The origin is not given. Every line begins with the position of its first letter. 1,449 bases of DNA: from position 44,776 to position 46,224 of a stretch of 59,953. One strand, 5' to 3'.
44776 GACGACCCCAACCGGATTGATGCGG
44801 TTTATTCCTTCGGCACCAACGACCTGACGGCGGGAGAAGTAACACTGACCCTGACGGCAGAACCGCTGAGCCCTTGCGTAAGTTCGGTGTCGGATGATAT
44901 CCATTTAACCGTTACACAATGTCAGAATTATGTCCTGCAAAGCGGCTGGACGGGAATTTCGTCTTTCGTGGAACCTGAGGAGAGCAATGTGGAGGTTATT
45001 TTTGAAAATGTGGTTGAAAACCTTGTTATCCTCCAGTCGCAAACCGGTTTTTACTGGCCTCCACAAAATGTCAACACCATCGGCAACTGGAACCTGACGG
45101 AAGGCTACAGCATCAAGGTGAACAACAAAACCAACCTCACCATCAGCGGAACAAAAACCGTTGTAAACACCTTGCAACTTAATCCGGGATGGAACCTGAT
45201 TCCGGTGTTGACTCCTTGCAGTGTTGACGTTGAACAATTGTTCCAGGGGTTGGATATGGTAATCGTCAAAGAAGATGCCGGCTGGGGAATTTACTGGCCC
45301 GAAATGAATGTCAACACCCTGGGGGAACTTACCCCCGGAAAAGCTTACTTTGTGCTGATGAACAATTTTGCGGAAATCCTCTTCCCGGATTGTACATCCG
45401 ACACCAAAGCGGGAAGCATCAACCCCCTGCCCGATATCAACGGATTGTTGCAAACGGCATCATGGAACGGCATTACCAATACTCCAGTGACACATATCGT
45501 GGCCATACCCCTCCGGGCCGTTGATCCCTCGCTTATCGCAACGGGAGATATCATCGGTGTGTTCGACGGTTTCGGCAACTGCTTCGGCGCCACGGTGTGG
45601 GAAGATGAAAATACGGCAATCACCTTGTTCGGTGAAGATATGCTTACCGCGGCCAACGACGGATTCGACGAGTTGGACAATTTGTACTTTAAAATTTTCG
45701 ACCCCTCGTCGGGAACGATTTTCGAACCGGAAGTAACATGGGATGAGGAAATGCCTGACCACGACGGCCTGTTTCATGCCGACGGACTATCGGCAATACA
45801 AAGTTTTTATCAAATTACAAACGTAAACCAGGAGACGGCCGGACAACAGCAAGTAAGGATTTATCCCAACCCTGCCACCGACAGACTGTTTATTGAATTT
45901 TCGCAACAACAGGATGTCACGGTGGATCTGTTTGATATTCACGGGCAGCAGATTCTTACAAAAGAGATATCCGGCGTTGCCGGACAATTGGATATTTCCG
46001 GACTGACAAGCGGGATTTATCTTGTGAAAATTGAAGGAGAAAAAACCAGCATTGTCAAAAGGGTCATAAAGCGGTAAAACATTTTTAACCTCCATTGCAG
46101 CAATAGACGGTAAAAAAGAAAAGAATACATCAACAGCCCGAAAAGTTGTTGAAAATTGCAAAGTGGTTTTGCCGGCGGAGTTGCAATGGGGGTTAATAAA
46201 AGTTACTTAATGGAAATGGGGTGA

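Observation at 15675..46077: Three giant T9SS cargo genes (1751, 1570 and 5387 codons) form a ~30 kb surface-protein locus around one receiver/PPDK_N gene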

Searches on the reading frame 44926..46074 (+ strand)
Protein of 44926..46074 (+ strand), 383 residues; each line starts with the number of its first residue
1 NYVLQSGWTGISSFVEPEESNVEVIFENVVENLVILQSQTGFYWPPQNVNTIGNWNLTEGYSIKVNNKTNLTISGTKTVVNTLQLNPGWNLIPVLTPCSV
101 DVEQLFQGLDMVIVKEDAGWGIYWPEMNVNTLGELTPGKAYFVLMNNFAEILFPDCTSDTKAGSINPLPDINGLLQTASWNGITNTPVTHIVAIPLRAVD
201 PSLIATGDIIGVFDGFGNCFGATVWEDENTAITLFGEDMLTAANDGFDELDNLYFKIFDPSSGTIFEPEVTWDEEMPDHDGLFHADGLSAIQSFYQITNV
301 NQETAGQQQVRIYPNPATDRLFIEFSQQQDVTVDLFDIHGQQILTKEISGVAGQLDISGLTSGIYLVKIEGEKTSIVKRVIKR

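Call 24: find_homologous_proteins(query=A1, max_evalue=0.001)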
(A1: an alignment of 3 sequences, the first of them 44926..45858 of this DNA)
Query A1 (3 sequences) (311 aa, profile of the alignment): 42 proteins with E <= 0.001 among 4175 candidates.
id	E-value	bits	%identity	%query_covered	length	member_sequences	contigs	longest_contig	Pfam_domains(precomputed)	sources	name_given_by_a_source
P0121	9.6e-90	319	54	98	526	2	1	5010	PF18962.8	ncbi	ncbi:MAG: hypothetical protein B6I19_11105, partial [Bacteroidetes bacterium 4572_114]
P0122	7.2e-83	296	46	98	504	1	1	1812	PF18962.8,PF18998.7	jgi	jgi:hypothetical protein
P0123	2.7e-79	285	44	94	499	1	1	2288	PF18962.8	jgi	jgi:hypothetical protein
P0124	1.2e-77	279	28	58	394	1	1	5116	PF18962.8,PF13860.13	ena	-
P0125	3.9e-77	278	50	87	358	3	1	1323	PF18962.8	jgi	jgi:hypothetical protein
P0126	3.2e-76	275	46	93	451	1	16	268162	PF18962.8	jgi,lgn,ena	jgi:hypothetical protein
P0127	1.1e-74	270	45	89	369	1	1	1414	PF18962.8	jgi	jgi:hypothetical protein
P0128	3.2e-73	265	37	94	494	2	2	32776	PF18962.8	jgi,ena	-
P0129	2.8e-72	262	42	98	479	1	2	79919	PF18962.8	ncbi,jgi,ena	-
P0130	2.6e-71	259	27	77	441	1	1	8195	PF18962.8,PF13860.13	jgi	jgi:hypothetical protein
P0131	6.2e-71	257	48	93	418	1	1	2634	PF18962.8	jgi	jgi:hypothetical protein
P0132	1.0e-69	253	42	98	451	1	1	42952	PF18962.8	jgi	jgi:hypothetical protein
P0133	2.8e-69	252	25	85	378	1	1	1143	PF18962.8,PF13860.13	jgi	-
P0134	1.5e-65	240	42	60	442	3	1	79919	PF18962.8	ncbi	-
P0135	3.7e-65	238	25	65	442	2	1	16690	PF18962.8,PF13860.13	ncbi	-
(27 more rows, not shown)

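Call 31: search_protein_representatives(alignment_id=A1)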
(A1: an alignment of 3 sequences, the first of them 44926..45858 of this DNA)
Query: 3 sequences, 299 profile positions. Proteins with E-value up to 0.001 (for the whole library): 9547; up to 1e-10: 5702; up to 1e-30: 2038. The best 150 are listed.
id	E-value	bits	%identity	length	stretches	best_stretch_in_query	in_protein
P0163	9.3e-103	360.1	-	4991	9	2-281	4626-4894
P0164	2.4e-98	345.6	-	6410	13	158-280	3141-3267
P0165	8.9e-97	340.5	-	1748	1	1-293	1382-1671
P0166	4.3e-96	338.2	-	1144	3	2-290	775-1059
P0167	2.2e-95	335.9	-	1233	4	14-296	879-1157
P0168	4.4e-94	331.6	-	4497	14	177-250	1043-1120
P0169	4.1e-93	328.5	-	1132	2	1-294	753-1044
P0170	6.7e-93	327.8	-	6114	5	1-294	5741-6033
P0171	2.3e-92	326.0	-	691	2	1-292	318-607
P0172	3.8e-91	322.0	-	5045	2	1-290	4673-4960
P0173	4.8e-90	318.4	-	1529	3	1-283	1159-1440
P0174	1.4e-89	316.9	-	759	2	1-285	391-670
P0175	2.2e-89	316.2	-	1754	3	2-288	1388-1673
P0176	3.5e-87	309.0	-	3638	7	7-287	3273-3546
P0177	4.6e-87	308.6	-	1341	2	1-284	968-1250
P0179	5.3e-85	301.8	-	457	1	1-293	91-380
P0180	7.5e-85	301.3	-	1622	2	2-275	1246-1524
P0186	4.4e-83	295.5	-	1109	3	1-287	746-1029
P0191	5.4e-82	291.9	-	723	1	1-290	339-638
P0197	5.5e-80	285.3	-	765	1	1-294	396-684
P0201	5.8e-78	278.7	-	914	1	8-290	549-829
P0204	1.6e-77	277.2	-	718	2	1-298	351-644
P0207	8.2e-77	274.9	-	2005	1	1-295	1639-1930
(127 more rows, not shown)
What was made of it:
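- The profile hit 9,547 cluster representatives at E<=1e-3 and 2,038 at E<=1e-30 (call 31).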

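Call 33: predict_structure(alignment_id=A2)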
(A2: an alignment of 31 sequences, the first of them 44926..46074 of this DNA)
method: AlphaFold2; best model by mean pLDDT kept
length: 383 residues; sequences in the alignment: 31
mean_pLDDT: 91.2   pTM: 0.74
mean pLDDT of the five models: 91.2, 91.0, 90.7, 89.7, 87.9
residues with pLDDT >= 90: 306; 70-90: 53; 50-70: 12; < 50: 12
segments of 3 or more residues with pLDDT < 50: 299-307
pLDDT, mean of each block of 10 residues (from residue 1): 93 94 95 96 96 96 96 91 97 94 96 96 96 94 98 82 57 87 93 97 94 95 96 95 92 96 91 97 98 76 51 91 90 94 94 93 94 86 89
secondary structure, 60 per line:
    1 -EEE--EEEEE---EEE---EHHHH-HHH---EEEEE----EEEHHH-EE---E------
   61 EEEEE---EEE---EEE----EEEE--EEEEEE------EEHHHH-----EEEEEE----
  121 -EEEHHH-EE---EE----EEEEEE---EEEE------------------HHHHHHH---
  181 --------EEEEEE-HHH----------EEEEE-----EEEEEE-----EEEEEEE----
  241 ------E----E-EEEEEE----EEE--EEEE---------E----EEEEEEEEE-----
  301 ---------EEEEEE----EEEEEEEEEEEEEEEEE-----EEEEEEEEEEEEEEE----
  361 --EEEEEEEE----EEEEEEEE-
elements in order: E2-4 E7-11 E15-17 H22-25 E33-37 E42-44 E61-65 E69-71 E75-77 E82-85 E88-93 H102-105 E111-116 E122-124 E140-145 E149-152 H171-177 E189-194 E209-213 E219-224 E230-236 E254-259 E264-266 E269-272 E287-295 E310-315 E320-336 E342-356 E363-370 E375-382

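Call 36: fold_search(model_id=the predicted structure, library=pdb)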
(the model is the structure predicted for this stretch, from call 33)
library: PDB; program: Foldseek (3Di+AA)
matches with E <= 10: 1909; with E <= 0.001: 15
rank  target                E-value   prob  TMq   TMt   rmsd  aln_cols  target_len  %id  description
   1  10ps                  1.2e-05  0.90  0.13  0.09  23.6       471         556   10  Crystal structure of SdrD A2-A3-B1-B2 domains from Staphylococcus aureus JH1 (released 2026-02-11)
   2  5ag8_A                2.8e-05  1.00  0.14  0.34  13.9       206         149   15  CRYSTAL STRUCTURE OF A MUTANT (665I6H) OF THE C-TERMINAL DOMAIN OF RGPB (released 2016-04-06)
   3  7c7u_B                2.8e-05  0.98  0.17  0.12  21.1       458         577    9  Biofilm associated protein - BSP domain (released 2021-05-12)
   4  7c7u_A                7.2e-05  0.95  0.17  0.12  21.0       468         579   10  Biofilm associated protein - BSP domain (released 2021-05-12)
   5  1hnf                  7.6e-05  1.00  0.15  0.29  14.7       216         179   10  CRYSTAL STRUCTURE OF THE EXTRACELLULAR REGION OF THE HUMAN CELL ADHESION MOLECULE CD2 AT 2.5 ANGSTROMS RESOLUTION (released 1995-02-07)
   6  4g5a_A                8.8e-05  1.00  0.18  0.65   1.8        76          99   20  Crystal structure of a putative member of duf 3244 protein family (BT_1867) from Bacteroides thetaiotaomicron VPI-5482 (released 2012-09-19)
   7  6tyb_C                1.6e-04  1.00  0.17  0.31  10.9       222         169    6  Isolation and Structure of an Antibody that Fully Neutralizes Isolate SIVmac239 Reveals Functional Similarity of SIV a (released 2019-10-02)
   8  2dru                  2.1e-04  1.00  0.17  0.33  15.9       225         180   10  Crystal structure and binding properties of the CD2 and CD244 (2B4) binding protein, CD48 (released 2006-07-04)
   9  2vzs_A                3.6e-04  0.97  0.14  0.07  18.0       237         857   11  Chitosan Product complex of Amycolatopsis orientalis exo-chitosanase CsxA (released 2008-10-14)
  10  1ccz                  6.9e-04  1.00  0.17  0.34  13.5       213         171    8  CRYSTAL STRUCTURE OF THE CD2-BINDING DOMAIN OF CD58 (LYMPHOCYTE FUNCTION-ASSOCIATED ANTIGEN 3) AT 1.8-A RESOLUTION (released 1999-04-05)
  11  1hng_A                7.3e-04  1.00  0.16  0.33  14.6       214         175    6  CRYSTAL STRUCTURE AT 2.8 ANGSTROMS RESOLUTION OF A SOLUBLE FORM OF THE CELL ADHESION MOLECULE CD2 (released 1995-02-07)
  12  7ptp_A                8.0e-04  0.69  0.17  0.09  25.3       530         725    8  In-situ structure of pentameric S-layer protein (released 2021-12-15)
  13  2x09_A                8.9e-04  0.95  0.13  0.07  16.9       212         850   10  Inhibition of the exo-beta-D-glucosaminidase CsxA by a glucosamine- configured castanospermine and an amino-australine (released 2010-02-09)
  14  2x05_A                8.9e-04  0.92  0.13  0.06  16.8       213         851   11  Inhibition of the exo-beta-D-glucosaminidase CsxA by a glucosamine- configured castanospermine and an amino-australine (released 2009-12-15)
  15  8gul_A                9.3e-04  0.75  0.16  0.14  20.6       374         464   10  Chitin-active AA10 LPMO (GbpA) complexed with Cu(II) from Vibrio campbellii (released 2023-06-21)
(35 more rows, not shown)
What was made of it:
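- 45859..46074 (+): C type-A CTD (aa 5316-5387). Foldseek matches to solved T9SS CTDs: 8glk_D (TMt 0.79), 8qb1_A (0.72) and 5ag8_A (call 36).
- On T9SS type-A cargo: The AF2 model of C5005-5387 matches 8glk_D (NucA CTD in the translocon, TMt 0.79), 8qb1_A (mirolase CTD, 0.72) and 5ag8_A (RgpB CTD) (calls 33, 36).
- Closest known: Type-A CTD T9SS cargo adhesins. Same: The CTD of the C model superposes on solved T9SS CTDs (call 36).
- The CTD of the C model matches solved T9SS CTDs (call 36).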

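Call 39: search_protein_families(library=pfam, proteins=[P0166, P0167, P0169, P0171, P0173, P0174, P0177, P0186, P0191], max_evalue=0.00001)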
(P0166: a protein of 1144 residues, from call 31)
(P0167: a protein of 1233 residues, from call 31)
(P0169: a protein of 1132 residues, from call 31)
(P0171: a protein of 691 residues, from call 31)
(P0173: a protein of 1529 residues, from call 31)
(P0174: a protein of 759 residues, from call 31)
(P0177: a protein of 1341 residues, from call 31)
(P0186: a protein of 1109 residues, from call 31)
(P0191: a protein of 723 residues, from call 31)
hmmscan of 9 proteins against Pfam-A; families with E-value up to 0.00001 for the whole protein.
P0166 (1144 aa): 1 family
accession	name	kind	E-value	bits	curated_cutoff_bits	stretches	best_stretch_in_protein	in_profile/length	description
PF18962.6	Por_Secre_tail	-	6.6e-11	42.8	27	1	1073-1141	3-73/75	Secretion system C-terminal sorting domain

P0167 (1233 aa): 4 families
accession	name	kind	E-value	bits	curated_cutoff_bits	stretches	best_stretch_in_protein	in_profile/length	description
PF18911.6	PKD_4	-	1.1e-25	89.9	27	1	30-114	1-85/85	PKD domain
PF00801.26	PKD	-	2.6e-25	88.7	23.5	1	37-107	4-75/80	PKD domain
PF18962.6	Por_Secre_tail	-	2e-08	34.8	27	1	1162-1231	1-74/75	Secretion system C-terminal sorting domain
PF18981.6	InlK_D3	-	1.9e-07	31.5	25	0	465-488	36-59/75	Internalin K domain (D3/D4)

P0169 (1132 aa): 1 family
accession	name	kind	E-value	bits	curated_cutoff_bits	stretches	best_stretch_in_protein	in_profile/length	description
PF18962.6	Por_Secre_tail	-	7.7e-07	29.8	27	1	1052-1121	1-68/75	Secretion system C-terminal sorting domain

P0171 (691 aa): 2 families
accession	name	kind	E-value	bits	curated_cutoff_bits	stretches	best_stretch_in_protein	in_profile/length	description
PF18962.6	Por_Secre_tail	-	3.5e-12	46.9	27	1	617-689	1-74/75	Secretion system C-terminal sorting domain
PF19081.6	Ig_7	-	2.9e-09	37.6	27.3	1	10-91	2-82/84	Ig-like domain CHU_C associated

P0173 (1529 aa): 2 families
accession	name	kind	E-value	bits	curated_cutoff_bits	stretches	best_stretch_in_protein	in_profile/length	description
PF19408.5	PKD_6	-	4.3e-15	56.3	25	1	233-310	2-79/82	PKD-like domain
PF18962.6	Por_Secre_tail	-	1.5e-12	48.1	27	1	1458-1527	1-74/75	Secretion system C-terminal sorting domain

P0174 (759 aa): 2 families
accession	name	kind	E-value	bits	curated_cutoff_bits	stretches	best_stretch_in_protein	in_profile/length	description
PF18962.6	Por_Secre_tail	-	7.5e-14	52.2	27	1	686-758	1-75/75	Secretion system C-terminal sorting domain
PF00963.24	Cohesin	-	1e-07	32.6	24.1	1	32-156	4-137/139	Cohesin domain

P0177 (1341 aa): 1 family
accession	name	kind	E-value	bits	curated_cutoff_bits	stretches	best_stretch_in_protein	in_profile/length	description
PF18962.6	Por_Secre_tail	-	8.3e-11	42.5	27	1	1268-1336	1-71/75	Secretion system C-terminal sorting domain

P0186 (1109 aa): 2 families
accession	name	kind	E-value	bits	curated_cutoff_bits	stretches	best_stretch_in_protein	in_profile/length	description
PF20009.4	GEVED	-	6.2e-46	155.6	24.4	3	55-130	1-77/78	GEVED domain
PF18962.6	Por_Secre_tail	-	1.6e-13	51.2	27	1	1040-1107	1-74/75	Secretion system C-terminal sorting domain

P0191 (723 aa): 1 family
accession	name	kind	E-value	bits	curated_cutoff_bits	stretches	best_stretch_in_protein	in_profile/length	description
PF18962.6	Por_Secre_tail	-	4.2e-10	40.2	27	1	650-721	1-74/75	Secretion system C-terminal sorting domain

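Call 40: find_encoding_contigs(protein=P0129, flank=10000, max_places=2)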
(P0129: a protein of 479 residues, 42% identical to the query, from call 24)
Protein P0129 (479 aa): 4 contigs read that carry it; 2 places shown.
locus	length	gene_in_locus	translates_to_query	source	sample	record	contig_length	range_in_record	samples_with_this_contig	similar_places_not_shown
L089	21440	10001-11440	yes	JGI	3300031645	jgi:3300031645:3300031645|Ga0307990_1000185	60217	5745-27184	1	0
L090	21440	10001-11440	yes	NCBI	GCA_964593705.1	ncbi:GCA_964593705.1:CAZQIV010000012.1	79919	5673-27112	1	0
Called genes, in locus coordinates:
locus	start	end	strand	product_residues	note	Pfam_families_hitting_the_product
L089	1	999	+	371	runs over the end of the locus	PF13428:TPR_14 (faint), PF14559:TPR_19 (faint), PF13181:TPR_8 (faint), PF13431:TPR_17 (faint), PF00515:TPR_1 (faint), PF07719:TPR_2 (faint), PF13414:TPR_11 (faint), PF16811:TAtT (weak), +1 more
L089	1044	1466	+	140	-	-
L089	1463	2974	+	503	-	PF00515:TPR_1, PF07719:TPR_2 (faint), PF13176:TPR_7 (faint), PF13424:TPR_12 (weak), PF13424:TPR_12, PF17874:TPR_MalT, PF13374:TPR_10 (weak), PF00211:Guanylate_cyc, +3 more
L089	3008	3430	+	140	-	PF24709:DUF7670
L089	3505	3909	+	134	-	-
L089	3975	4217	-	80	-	-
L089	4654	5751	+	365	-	-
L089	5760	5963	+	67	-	-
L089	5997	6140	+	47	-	-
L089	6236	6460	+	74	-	-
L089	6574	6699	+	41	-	-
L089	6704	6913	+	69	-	-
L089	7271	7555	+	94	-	-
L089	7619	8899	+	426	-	PF07603:Lcl_C, PF09603:Fib_succ_major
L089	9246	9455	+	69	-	-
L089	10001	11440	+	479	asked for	PF18962:Por_Secre_tail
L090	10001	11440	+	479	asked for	PF18962:Por_Secre_tail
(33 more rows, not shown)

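Call 41: find_encoding_contigs(protein=P0126, flank=10000, max_places=2)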
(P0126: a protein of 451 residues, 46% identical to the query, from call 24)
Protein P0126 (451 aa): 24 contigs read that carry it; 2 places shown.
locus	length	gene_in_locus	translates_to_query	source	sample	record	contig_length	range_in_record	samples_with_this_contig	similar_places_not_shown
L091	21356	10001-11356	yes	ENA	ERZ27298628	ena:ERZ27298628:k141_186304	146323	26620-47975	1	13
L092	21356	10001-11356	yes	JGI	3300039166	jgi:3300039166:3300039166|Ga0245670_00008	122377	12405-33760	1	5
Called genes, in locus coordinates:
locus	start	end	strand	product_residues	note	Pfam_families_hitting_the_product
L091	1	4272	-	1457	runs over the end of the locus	PF18962:Por_Secre_tail (weak)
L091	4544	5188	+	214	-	PF03807:F420_oxidored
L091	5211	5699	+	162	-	PF07853:DUF1648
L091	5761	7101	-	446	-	PF02737:3HCDH_N, PF00725:3HCDH (weak)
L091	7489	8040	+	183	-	PF01966:HD (faint)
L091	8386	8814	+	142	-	-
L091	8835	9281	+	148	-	-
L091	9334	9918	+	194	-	PF01966:HD (weak)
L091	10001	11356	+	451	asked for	PF18962:Por_Secre_tail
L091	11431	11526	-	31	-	-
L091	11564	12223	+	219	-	-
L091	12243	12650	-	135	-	-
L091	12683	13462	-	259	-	PF04055:Radical_SAM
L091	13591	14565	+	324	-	PF00348:polyprenyl_synt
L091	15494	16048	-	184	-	PF02834:LigT_PEase, PF13563:2_5_RNA_ligase2, PF10469:AKAP7_NLS (weak), PF02834:LigT_PEase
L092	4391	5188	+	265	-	PF03807:F420_oxidored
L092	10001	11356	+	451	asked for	PF18962:Por_Secre_tail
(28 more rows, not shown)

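Call 44: find_encoding_contigs(protein=P0165, flank=10000, max_places=2)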
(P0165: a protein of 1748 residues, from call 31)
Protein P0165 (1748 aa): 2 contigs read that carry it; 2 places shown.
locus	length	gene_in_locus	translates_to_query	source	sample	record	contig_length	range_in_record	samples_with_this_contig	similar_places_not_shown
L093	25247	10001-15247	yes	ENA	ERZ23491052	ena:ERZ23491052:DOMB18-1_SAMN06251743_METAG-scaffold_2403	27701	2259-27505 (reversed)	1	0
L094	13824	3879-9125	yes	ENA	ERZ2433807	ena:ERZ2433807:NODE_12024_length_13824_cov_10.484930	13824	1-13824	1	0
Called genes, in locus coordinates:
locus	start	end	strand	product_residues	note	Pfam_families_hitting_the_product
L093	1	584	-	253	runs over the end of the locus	PF10988:DUF2807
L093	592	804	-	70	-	-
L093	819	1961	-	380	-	PF09411:PagL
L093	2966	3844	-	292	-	PF03881:Fructosamin_kin, PF01636:APH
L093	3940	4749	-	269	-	PF11306:DUF3108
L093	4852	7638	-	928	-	PF00133:tRNA-synt_1, PF09334:tRNA-synt_1g, PF13603:tRNA-synt_1_2, PF08264:Anticodon_1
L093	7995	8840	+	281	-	PF12895:ANAPC3 (faint), PF13174:TPR_6 (faint), PF13424:TPR_12 (weak), PF13432:TPR_16 (weak), PF00515:TPR_1, PF07719:TPR_2, PF13181:TPR_8 (weak), PF13414:TPR_11, +6 more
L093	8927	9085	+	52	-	-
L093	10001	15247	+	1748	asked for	PF13895:Ig_2 (faint), PF07679:I-set (faint), PF13927:Ig_3, PF18962:Por_Secre_tail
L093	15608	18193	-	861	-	PF13884:Peptidase_S74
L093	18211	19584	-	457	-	PF18962:Por_Secre_tail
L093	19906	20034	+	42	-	-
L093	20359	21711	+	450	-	PF02812:ELFV_dehydrog_N, PF00208:ELFV_dehydrog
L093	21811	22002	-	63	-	-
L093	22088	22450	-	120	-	-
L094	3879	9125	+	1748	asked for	PF13895:Ig_2 (faint), PF07679:I-set (faint), PF13927:Ig_3, PF18962:Por_Secre_tail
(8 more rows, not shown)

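Call 45: find_encoding_contigs(protein=P0207, flank=10000, max_places=1)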
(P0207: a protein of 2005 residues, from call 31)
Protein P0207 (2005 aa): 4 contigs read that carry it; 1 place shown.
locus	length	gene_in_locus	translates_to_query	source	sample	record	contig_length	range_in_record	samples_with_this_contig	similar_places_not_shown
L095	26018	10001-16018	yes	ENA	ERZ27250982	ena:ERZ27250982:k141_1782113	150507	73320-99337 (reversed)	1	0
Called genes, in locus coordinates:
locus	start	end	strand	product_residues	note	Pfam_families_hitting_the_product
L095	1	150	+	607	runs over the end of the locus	PF03717:PBP_dimer, PF00905:Transpeptidase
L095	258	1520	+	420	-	PF01098:FTSW_RODA_SPOVE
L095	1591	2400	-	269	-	PF11306:DUF3108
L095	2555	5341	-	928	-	PF00133:tRNA-synt_1, PF09334:tRNA-synt_1g, PF13603:tRNA-synt_1_2, PF08264:Anticodon_1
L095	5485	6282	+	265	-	PF12895:ANAPC3 (faint), PF13414:TPR_11 (weak), PF00515:TPR_1 (weak), PF13432:TPR_16 (weak), PF00515:TPR_1, PF07719:TPR_2, PF13181:TPR_8 (weak), PF13414:TPR_11, +9 more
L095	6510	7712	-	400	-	PF01619:Pro_dh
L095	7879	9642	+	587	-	PF13176:TPR_7 (faint), PF00515:TPR_1 (faint), PF07719:TPR_2 (faint), PF13181:TPR_8 (faint), PF13424:TPR_12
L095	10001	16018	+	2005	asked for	PF13895:Ig_2 (faint), PF22352:K319L-like_PKD (faint), PF18962:Por_Secre_tail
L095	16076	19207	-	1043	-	PF02837:Glyco_hydro_2_N, PF00703:Glyco_hydro_2, PF02836:Glyco_hydro_2_C, PF16353:LacZ_4, PF02929:Bgal_small_N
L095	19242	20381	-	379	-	PF00144:Beta-lactamase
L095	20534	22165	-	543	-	PF17189:Glyco_hydro_30C (faint), PF14587:Glyco_hydr_30_2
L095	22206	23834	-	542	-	PF12771:SusD-like_2 (weak), PF14322:SusD-like_3, PF07980:SusD_RagB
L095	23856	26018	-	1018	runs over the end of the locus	PF13620:CarboxypepD_reg (weak), PF13715:CarbopepD_reg_2, PF07715:Plug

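Call 51: search_solved_structures(query=A1, max_evalue=10)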
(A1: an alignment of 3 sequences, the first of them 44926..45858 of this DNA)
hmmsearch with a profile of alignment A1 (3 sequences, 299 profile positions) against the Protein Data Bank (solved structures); distinct sequences matched with E-value up to 10: 0.

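Call 58: predict_structure(alignment_id=A4)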
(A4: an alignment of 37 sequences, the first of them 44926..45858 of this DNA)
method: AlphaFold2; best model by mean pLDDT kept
length: 311 residues; sequences in the alignment: 37
mean_pLDDT: 91.9   pTM: 0.89
mean pLDDT of the five models: 91.9, 91.1, 90.9, 90.8, 89.6
residues with pLDDT >= 90: 263; 70-90: 25; 50-70: 11; < 50: 12
segments of 3 or more residues with pLDDT < 50: 300-311
pLDDT, mean of each block of 10 residues (from residue 1): 94 95 96 97 97 97 97 91 98 95 97 97 97 95 98 83 64 90 95 98 96 97 96 95 90 97 95 98 98 82 37 34
secondary structure, 60 per line:
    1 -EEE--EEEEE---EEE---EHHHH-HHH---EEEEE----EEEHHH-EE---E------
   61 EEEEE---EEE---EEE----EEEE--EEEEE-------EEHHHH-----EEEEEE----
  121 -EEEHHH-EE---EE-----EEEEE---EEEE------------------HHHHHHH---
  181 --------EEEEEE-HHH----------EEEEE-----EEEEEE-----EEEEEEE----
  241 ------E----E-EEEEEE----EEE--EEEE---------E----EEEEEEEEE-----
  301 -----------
elements in order: E2-4 E7-11 E15-17 H22-25 E33-37 E42-44 E61-65 E69-71 E75-77 E82-85 E88-92 H102-105 E111-116 E122-124 E141-145 E149-152 H171-177 E189-194 E209-213 E219-224 E230-236 E254-259 E264-266 E269-272 E287-295
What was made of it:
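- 44956..45405 (+): C cassette domains D1 and D2 (aa 5015-5164). AF2 pLDDT >90 (calls 33, 58).
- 45475..45858 (+): C cassette GD module (aa 5188-5315). AF2 pLDDT >90 (call 58).
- With the CTD added, pTM falls to 0.74 and a linker with pLDDT <50 sits before the CTD (calls 33, 58). It is a compact beta-rich fold (call 58).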
